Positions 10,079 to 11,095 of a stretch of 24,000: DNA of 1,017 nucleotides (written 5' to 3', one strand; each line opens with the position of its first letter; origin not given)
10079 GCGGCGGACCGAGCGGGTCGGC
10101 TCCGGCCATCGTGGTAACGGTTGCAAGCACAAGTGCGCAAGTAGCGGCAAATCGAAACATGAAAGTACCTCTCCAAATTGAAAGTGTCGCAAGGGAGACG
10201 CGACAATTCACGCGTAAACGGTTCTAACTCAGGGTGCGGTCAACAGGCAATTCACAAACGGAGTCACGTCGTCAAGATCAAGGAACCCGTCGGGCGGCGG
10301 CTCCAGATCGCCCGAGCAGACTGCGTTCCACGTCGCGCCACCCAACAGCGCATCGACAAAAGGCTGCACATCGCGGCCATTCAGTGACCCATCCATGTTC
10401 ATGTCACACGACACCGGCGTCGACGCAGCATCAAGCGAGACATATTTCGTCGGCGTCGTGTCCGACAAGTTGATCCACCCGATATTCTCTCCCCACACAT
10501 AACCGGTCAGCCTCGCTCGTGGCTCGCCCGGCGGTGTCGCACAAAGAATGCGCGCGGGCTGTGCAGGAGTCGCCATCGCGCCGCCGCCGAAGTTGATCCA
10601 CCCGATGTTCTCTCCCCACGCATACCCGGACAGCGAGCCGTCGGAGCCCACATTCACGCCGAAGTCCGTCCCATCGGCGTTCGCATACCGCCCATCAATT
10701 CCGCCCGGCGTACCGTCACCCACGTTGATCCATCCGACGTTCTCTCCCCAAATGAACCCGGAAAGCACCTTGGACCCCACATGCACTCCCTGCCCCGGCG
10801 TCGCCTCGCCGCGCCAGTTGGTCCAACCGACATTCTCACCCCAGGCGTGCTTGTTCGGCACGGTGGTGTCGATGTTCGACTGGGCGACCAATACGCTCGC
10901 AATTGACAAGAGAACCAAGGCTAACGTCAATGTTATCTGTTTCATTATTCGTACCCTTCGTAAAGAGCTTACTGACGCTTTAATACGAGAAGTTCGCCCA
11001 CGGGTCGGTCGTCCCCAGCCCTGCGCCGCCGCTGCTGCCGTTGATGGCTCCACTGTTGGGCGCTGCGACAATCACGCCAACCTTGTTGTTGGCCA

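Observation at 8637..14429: Tandem array of four diverged secreted beta-helix paralogs with an embedded repeat/dockerin-like protein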

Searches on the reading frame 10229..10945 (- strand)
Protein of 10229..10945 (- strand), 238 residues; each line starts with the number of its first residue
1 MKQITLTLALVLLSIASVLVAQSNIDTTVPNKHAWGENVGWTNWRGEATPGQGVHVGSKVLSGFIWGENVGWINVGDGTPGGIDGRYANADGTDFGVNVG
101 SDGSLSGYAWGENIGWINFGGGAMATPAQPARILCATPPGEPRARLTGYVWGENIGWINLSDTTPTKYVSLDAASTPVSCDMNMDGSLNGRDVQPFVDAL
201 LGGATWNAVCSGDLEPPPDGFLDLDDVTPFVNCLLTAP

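Call 3: search_protein_families(library=pfam, proteins=[window:10229-10945:-], max_evalue=1)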
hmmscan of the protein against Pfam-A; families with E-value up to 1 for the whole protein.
window:10229-10945:- (238 aa): 0 families
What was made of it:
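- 10229..10945 (-): D (238 aa): signal peptide, AQSNID, four WGENxGW(I)N beta-hairpin repeats, four invariant Cys, and a dockerin-like double Ca-loop tail. No Pfam domain (call 3).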

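Call 4: search_protein_families(library=ncbifam, proteins=[window:10229-10945:-], max_evalue=1)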
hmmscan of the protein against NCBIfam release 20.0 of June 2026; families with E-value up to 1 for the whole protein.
window:10229-10945:- (238 aa): 1 family
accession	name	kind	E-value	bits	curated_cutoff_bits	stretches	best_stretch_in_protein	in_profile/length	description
NF041540.1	dockerin_GC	domain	0.0023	18.3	29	1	181-232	11-61/67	GC-type dockerin domain-anchored protein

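Call 8: search_solved_structures(query=window:10229-10945:-, max_evalue=10, show_alignments=2)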
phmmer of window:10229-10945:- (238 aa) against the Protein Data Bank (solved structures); distinct sequences matched with E-value up to 10: 6.
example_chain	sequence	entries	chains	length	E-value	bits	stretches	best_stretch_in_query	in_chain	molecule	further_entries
6kg9_A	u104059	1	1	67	0.026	17.3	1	173-207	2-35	And cellulose-binding endoglucanase family 9 CelL ortholog dockerin domain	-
6kgc_B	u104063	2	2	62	0.13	15.1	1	178-231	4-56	And cellulose-binding endoglucanase family 9 CelL ortholog dockerin domain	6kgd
9z6r_A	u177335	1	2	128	1.1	12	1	170-228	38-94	CBS domain containing protein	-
9l5u_C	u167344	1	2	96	1.2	11.9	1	192-214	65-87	Cpi1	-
6kge_D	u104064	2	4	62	1.2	11.9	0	180-197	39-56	And cellulose-binding endoglucanase family 9 CelL ortholog dockerin domain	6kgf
7zn6_A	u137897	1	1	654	2.5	10.9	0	165-210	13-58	Laccase-like multicopper oxidase 1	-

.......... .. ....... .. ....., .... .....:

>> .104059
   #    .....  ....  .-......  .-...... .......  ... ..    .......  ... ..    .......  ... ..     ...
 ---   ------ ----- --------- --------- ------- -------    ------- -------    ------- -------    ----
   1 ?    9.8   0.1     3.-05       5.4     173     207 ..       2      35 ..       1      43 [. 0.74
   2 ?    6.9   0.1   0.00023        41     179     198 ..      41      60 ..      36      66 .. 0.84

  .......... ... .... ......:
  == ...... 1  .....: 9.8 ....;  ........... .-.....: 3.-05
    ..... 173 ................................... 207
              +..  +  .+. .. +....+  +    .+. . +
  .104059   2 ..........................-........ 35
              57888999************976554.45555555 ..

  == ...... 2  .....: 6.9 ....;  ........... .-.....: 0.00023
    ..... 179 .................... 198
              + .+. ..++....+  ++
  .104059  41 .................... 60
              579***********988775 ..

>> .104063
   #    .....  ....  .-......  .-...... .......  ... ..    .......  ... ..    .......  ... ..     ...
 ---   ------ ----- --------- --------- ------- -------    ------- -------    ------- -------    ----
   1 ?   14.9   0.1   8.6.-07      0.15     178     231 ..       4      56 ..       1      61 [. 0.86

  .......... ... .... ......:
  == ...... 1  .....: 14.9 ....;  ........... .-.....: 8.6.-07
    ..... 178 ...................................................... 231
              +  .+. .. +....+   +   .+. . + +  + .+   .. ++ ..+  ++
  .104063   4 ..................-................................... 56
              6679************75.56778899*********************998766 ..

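Call 9: search_protein_families(library=phrogs, proteins=[window:10229-10945:-], max_evalue=0.1)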
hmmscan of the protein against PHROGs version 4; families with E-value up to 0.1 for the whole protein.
window:10229-10945:- (238 aa): 0 families

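Call 12: find_homologous_proteins(query=window:10229-10945:-, max_evalue=0.001)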
Query window:10229-10945:- (238 aa): 5452 proteins with E <= 0.001 among 6713 candidates; the best 120 are listed.
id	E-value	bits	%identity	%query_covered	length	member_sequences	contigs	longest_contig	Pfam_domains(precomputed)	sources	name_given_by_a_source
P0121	3.0e-139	481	91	92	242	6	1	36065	-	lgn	-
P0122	2.6e-120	419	76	100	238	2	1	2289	-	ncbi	-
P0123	4.9e-117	408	74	100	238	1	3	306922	-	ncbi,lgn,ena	ncbi:MAG: hypothetical protein AABZ08_13405 [Planctomycetota bacterium]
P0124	4.2e-107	376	67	100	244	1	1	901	-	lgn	-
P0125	5.0e-103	362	68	100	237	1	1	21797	-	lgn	-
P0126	6.9e-103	362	69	95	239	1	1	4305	-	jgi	-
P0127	1.9e-100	354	65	99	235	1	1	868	-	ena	-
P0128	3.8e-100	353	63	100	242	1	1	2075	-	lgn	-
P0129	1.0e-99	352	67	100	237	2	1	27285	-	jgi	jgi:hypothetical protein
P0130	4.0e-99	350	68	96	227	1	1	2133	-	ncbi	-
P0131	7.9e-99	349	65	100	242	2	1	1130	-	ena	-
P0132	1.3e-98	348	65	100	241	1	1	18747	-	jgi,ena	jgi:hypothetical protein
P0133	5.3e-98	346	66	96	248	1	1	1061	-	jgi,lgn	jgi:hypothetical protein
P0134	8.0e-98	345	64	100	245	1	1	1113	-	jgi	jgi:hypothetical protein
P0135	1.1e-97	345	66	99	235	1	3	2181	-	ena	-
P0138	1.4e-96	341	65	99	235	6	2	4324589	-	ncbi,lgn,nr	ncbi:hypothetical protein RAS2_12370 [Phycisphaerae bacterium RAS2]|nr:hypothetical protein RAS2_123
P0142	1.7e-95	338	65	94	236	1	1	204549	-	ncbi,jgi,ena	-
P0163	5.6e-89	316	61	100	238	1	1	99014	-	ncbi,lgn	-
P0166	2.4e-88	314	63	100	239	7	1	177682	-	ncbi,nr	ncbi:hypothetical protein B7486_20030 [cyanobacterium TDX16]|nr:hypothetical protein B7486_20030 [cy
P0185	8.8e-83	296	60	97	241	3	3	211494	-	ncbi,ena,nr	ncbi:MAG: hypothetical protein MI923_09260 [Phycisphaerales bacterium]|nr:hypothetical protein [Phyc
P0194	1.2e-78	282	59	96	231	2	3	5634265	-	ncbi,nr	ncbi:MAG: hypothetical protein H6819_08640 [Phycisphaerales bacterium]|nr:hypothetical protein [Phyc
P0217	1.2e-72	263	55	100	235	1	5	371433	-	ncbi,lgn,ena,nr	ncbi:MAG: hypothetical protein MI923_28770 [Phycisphaerales bacterium]|nr:hypothetical protein [Phyc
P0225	2.2e-69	252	52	100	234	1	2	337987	-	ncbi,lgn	-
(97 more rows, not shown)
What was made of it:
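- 10229..10945 (-): The top 120 homologs are 47-91% identical to it, nearly all over 89-100% of its length (call 12).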

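Call 14: find_related_loci(query=A2, collection=genome_contigs, flank=10000)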
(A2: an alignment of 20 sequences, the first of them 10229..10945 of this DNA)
Query A2 (238 aa) in genome_contigs; peptide patterns used: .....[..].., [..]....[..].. (x = any residue, [..] = any of these).
599 stretches matched a pattern (row limit reached: there are more); 574 encode a relative of the query (tblastn E <= 1e-3); the best 80 are kept; 80 distinct loci.
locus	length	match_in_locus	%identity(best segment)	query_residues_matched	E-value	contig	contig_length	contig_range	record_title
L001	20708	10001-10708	64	1-237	1e-94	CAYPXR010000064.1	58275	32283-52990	MAG TPA_asm: uncultured Planctomycetaceae bacterium isolate binchicken_co200_331 genome assembly, contig: k141_1530164,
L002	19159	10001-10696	60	1-236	4e-86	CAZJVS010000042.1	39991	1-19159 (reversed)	MAG TPA_asm: uncultured Planctomycetaceae bacterium isolate SRP173033_co3_20 genome assembly, contig: NODE_985_length_39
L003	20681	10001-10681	60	6-235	3e-84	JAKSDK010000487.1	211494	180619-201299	MAG: Phycisphaerales bacterium isolate MAG.67 k141_1672136, whole genome shotgun sequence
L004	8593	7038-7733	62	1-236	5e-84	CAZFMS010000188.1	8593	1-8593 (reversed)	MAG TPA_asm: uncultured Planctomycetaceae bacterium isolate SRP128015_co2_35 genome assembly, contig: NODE_6818_length_8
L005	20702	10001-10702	65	1-235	2e-95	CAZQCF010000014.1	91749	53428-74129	MAG TPA_asm: uncultured Planctomycetaceae bacterium isolate SRP329715_co1_368 genome assembly, contig: NODE_249_length_9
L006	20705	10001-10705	55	1-237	4e-74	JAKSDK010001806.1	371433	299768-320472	MAG: Phycisphaerales bacterium isolate MAG.67 k141_11397647, whole genome shotgun sequence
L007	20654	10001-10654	54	2-218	3e-73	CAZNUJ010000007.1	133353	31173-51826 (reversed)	MAG TPA_asm: uncultured Planctomycetaceae bacterium isolate SRP290908_co1_125 genome assembly, contig: NODE_103_length_1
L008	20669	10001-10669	52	1-235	7e-71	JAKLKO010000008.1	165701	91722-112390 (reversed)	MAG: Phycisphaerae bacterium isolate MAG.52 MAG.52-NODE_8_length_165701_cov_7.023831, whole genome shotgun sequence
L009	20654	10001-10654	54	10-235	6e-70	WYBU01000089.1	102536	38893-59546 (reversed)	MAG: Planctomycetaceae bacterium isolate PLA4 k127_386189, whole genome shotgun sequence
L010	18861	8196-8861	51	5-236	3e-69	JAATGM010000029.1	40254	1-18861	MAG: Planctomycetota bacterium isolate bin_345 k141_3140448, whole genome shotgun sequence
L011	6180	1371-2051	50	1-235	7e-67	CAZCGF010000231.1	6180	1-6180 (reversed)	MAG TPA_asm: uncultured Planctomycetaceae bacterium isolate SRP287453_co1_103 genome assembly, contig: NODE_24886_length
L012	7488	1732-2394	51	1-235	1e-62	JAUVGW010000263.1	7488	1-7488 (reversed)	MAG: Phycisphaerae bacterium isolate CSMAG_386 CSMAG_386_k141_1240788_length_7488_cov_9.0000, whole genome shotgun seque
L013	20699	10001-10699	49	4-235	5e-59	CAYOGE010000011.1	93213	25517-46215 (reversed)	MAG TPA_asm: uncultured Phycisphaeraceae bacterium isolate binchicken_co322_138 genome assembly, contig: NODE_458_length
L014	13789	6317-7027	45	1-236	2e-55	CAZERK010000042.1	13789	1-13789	MAG TPA_asm: uncultured Planctomycetaceae bacterium isolate SRP167436_co1_196 genome assembly, contig: NODE_7287_length_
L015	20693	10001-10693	46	8-235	1e-54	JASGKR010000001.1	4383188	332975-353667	MAG: Phycisphaerales bacterium isolate 5N602 JMF-2111-06-0005.ont.bin.602_0, whole genome shotgun sequence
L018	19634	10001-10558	51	1-183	2e-51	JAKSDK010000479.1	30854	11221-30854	MAG: Phycisphaerales bacterium isolate MAG.67 k141_4987670, whole genome shotgun sequence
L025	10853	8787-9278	55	1-176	1e-47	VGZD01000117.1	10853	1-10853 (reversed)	MAG: Planctomycetota bacterium isolate M_DeepCast_65m_m2_061 M_DeepCast_65m_m2_061_Ga0194120_10011179, whole genome shot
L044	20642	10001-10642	47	22-235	4e-45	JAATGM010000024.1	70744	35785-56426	MAG: Planctomycetota bacterium isolate bin_345 k141_9532419, whole genome shotgun sequence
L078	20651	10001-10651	42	5-234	5e-43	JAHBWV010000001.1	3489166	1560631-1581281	MAG: Phycisphaeraceae bacterium isolate ACE_PLA1 PLA1_1, whole genome shotgun sequence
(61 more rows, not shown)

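Call 23: search_protein_families(library=pfam, proteins=[L013:10796-12946:+, L010:6284-6862:+, L044:6646-7170:+, L078:9370-9855:+, L002:10606-15549:+, L018:9992-12703:+, L025:8787-10583:+, L044:1656-4061:+], max_evalue=0.001)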
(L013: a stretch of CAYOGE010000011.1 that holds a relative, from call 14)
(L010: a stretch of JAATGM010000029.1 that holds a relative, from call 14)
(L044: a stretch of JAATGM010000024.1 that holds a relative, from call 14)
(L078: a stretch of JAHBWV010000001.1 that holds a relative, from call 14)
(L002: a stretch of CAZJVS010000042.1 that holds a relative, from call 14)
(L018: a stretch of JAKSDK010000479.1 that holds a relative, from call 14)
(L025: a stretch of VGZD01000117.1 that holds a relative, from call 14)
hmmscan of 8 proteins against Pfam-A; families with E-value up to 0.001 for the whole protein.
L013:10796-12946:+ (716 aa): 0 families

L010:6284-6862:+ (192 aa): 0 families

L044:6646-7170:+ (174 aa): 0 families

L078:9370-9855:+ (161 aa): 0 families

L002:10606-15549:+ (1647 aa): 1 family
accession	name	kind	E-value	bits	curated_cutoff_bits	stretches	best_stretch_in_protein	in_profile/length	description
PF02412.23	TSP_3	-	4.3e-77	253.9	25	9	943-976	3-36/36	Thrombospondin type 3 repeat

L018:9992-12703:+ (903 aa): 0 families

L025:8787-10583:+ (598 aa): 1 family
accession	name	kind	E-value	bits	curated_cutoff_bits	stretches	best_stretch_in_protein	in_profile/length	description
PF02412.23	TSP_3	-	6.9e-23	80.5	25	3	307-329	14-36/36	Thrombospondin type 3 repeat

L044:1656-4061:+ (801 aa): 6 families
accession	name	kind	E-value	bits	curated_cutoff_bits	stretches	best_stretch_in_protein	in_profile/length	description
PF17164.10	DUF5122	-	7.2e-12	45.8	27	0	438-460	3-25/36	Domain of unknown function (DUF5122) beta-propeller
PF07679.22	I-set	-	1.5e-11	44.6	23.7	1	695-782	1-90/90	Immunoglobulin I-set domain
PF13927.12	Ig_3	-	3.6e-11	43.9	30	1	694-768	1-78/78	Immunoglobulin domain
PF19565.4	DUF6087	-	9.1e-10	39.2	27.1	0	175-190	44-59/99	Family of unknown function (DUF6087)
PF12768.13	Rax2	-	1.9e-07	31.2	28.8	1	85-243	9-171/254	Rax2 C-terminal beta propeller domain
PF13895.12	Ig_2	-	9.6e-05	23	27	1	720-782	25-79/79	Immunoglobulin domain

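Call 24: predict_structure(alignment_id=A2)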
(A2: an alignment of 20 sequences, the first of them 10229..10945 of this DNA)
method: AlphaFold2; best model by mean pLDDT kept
length: 238 residues; sequences in the alignment: 20
mean_pLDDT: 58.0   pTM: 0.47
mean pLDDT of the five models: 58.0, 49.4, 46.2, 45.9, 43.9
residues with pLDDT >= 90: 2; 70-90: 49; 50-70: 115; < 50: 72
segments of 3 or more residues with pLDDT < 50: 21-38, 46-50, 88-90, 137-142, 170-180, 205-218, 220-222, 234-238
pLDDT, mean of each block of 10 residues (from residue 1): 84 69 36 39 52 60 65 60 50 60 74 73 72 58 66 73 60 40 55 56 46 39 55 48
secondary structure, 60 per line:
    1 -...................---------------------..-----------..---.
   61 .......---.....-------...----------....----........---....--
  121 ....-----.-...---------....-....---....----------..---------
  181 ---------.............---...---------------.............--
elements in order: H2-20 E60-67 E71-75 E96-99 E104-111 E115-118 H121-124 E132-134 E144-147 E149-152 E156-159 H190-202 H224-236

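Call 26: search_solved_structures(query=A2, max_evalue=10, show_alignments=3)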
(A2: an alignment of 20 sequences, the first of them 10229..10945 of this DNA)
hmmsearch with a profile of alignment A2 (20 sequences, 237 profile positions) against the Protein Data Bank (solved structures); distinct sequences matched with E-value up to 10: 8.
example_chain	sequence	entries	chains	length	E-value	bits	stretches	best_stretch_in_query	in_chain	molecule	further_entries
6kg9_A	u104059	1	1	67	0.0031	20.1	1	173-200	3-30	And cellulose-binding endoglucanase family 9 CelL ortholog dockerin domain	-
6kgc_B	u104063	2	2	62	0.014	18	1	177-232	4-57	And cellulose-binding endoglucanase family 9 CelL ortholog dockerin domain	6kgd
6kge_D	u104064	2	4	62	0.016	17.8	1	177-200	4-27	And cellulose-binding endoglucanase family 9 CelL ortholog dockerin domain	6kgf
3r6m_A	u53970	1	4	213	0.52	12.8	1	50-134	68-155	YeaZ, resuscitation promoting factor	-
6xzf_B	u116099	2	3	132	0.63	12.6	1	119-169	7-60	Nanobody targeted against eGFP | NBe-LBM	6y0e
4fl4_A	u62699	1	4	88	0.83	12.2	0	177-201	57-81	Glycoside hydrolase family 9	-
8p8a_D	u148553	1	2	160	1.1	11.8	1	111-138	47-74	5D3(Fab) heavy chain variable domain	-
4k22_A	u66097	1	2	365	1.6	11.3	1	68-125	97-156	Protein VisC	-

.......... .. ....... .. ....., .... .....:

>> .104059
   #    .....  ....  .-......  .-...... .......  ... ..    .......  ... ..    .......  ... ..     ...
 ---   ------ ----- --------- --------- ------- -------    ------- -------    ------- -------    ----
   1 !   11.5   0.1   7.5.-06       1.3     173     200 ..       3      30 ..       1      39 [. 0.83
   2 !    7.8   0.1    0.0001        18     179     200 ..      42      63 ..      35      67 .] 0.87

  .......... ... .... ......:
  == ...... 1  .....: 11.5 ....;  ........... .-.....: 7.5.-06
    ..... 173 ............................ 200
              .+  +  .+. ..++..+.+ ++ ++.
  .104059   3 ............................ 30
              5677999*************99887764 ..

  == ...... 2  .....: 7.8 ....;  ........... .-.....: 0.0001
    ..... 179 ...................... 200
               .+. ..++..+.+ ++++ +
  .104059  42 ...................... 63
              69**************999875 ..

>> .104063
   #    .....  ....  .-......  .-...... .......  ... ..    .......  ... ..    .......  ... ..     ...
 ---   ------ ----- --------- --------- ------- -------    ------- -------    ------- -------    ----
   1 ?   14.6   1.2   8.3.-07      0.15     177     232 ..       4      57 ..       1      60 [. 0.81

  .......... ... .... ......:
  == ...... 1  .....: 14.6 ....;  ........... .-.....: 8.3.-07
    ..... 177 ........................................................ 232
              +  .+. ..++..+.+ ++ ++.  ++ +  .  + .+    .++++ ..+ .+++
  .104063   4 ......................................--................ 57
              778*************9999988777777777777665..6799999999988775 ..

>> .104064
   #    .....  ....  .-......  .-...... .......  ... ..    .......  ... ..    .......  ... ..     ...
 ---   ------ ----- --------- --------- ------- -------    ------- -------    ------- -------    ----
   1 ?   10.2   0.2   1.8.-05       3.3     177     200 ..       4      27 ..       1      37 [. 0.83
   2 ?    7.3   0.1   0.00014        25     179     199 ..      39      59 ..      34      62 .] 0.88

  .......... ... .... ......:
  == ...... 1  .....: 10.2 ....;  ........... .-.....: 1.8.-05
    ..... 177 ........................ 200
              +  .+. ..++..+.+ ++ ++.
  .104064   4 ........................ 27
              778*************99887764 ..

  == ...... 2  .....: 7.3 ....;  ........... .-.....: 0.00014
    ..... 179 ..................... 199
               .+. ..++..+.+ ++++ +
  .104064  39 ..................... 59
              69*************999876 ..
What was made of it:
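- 10229..10945 (-): PDB dockerin E 3e-3 (call 26). dockerin_GC is below its cut-off (call 4).
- On Dockerin (Pfam PF00404 type I; NCBIfam NF041540 GC-type): The 20-sequence profile hits PDB dockerins at E 3e-3 (call 26).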

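Call 28: search_protein_families(library=ncbifam, proteins=[P0138, P0194, P0225, P0166, L018:9992-12703:+, L013:10796-12946:+, L044:1656-4061:+], max_evalue=0.1)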
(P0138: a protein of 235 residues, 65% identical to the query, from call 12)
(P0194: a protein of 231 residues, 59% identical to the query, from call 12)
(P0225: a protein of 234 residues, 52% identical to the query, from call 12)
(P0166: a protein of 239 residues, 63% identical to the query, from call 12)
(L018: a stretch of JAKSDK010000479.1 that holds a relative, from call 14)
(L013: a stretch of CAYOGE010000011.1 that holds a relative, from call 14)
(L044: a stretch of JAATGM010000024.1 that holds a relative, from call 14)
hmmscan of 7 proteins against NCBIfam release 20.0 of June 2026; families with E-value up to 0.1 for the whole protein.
P0138 (235 aa): 1 family
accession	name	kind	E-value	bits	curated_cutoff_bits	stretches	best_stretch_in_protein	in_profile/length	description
NF041540.1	dockerin_GC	domain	0.015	15.7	29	1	180-230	11-60/67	GC-type dockerin domain-anchored protein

P0194 (231 aa): 0 families

P0225 (234 aa): 0 families

P0166 (239 aa): 0 families

L018:9992-12703:+ (903 aa): 0 families

L013:10796-12946:+ (716 aa): 2 families
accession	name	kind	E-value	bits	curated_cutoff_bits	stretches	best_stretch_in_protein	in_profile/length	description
NF041540.1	dockerin_GC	domain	6.4e-16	58.5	29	1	648-715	1-67/67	GC-type dockerin domain-anchored protein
NF041518.1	choice_anch_Q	domain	0.0096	16.2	25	1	587-642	15-58/58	choice-of-anchor Q domain-containing protein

L044:1656-4061:+ (801 aa): 0 families
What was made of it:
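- Closest known: Dockerin-cohesin assemblies. Same: Genuine GC-type dockerin proteins occur next to homologous arrays (L013, call 28).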

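Call 46: find_encoding_contigs(protein=P0123, flank=10000, max_places=3)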
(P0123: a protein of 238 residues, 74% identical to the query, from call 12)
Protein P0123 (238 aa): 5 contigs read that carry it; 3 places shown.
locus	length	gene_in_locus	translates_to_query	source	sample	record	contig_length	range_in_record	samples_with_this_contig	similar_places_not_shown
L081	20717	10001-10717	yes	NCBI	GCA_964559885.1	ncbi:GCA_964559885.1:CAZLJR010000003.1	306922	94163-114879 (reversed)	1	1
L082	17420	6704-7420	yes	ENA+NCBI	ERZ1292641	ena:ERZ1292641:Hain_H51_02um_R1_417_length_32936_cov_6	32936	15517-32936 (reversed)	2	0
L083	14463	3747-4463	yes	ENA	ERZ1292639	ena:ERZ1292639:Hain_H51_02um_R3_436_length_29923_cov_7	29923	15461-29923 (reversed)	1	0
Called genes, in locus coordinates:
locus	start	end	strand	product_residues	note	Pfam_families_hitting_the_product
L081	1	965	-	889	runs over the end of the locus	PF28598:PDH_E1_N, PF00456:Transketolase_N, PF17831:PDH_E1_M, PF22613:Transketolase_C_1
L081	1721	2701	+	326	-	PF00389:2-Hacid_dh, PF02826:2-Hacid_dh_C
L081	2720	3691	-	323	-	-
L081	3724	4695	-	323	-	PF01820:Dala_Dala_lig_N, PF02655:ATP-grasp_3 (weak), PF07478:Dala_Dala_lig_C, PF13535:ATP-grasp_4 (weak)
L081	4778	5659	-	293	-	PF01565:FAD_binding_4, PF02873:MurB_C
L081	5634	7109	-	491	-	PF01225:Mur_ligase, PF08245:Mur_ligase_M, PF02875:Mur_ligase_C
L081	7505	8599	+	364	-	PF13229:Beta_helix, PF05048:NosD (weak), PF13229:Beta_helix (weak)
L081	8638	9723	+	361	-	-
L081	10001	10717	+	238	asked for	-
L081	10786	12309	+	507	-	PF13229:Beta_helix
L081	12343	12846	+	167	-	PF12850:Metallophos_2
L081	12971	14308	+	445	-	PF02492:cobW (faint)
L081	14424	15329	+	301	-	PF12974:Phosphonate-bd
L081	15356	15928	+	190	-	PF02632:BioY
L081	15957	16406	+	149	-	-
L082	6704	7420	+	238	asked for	-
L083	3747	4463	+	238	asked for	-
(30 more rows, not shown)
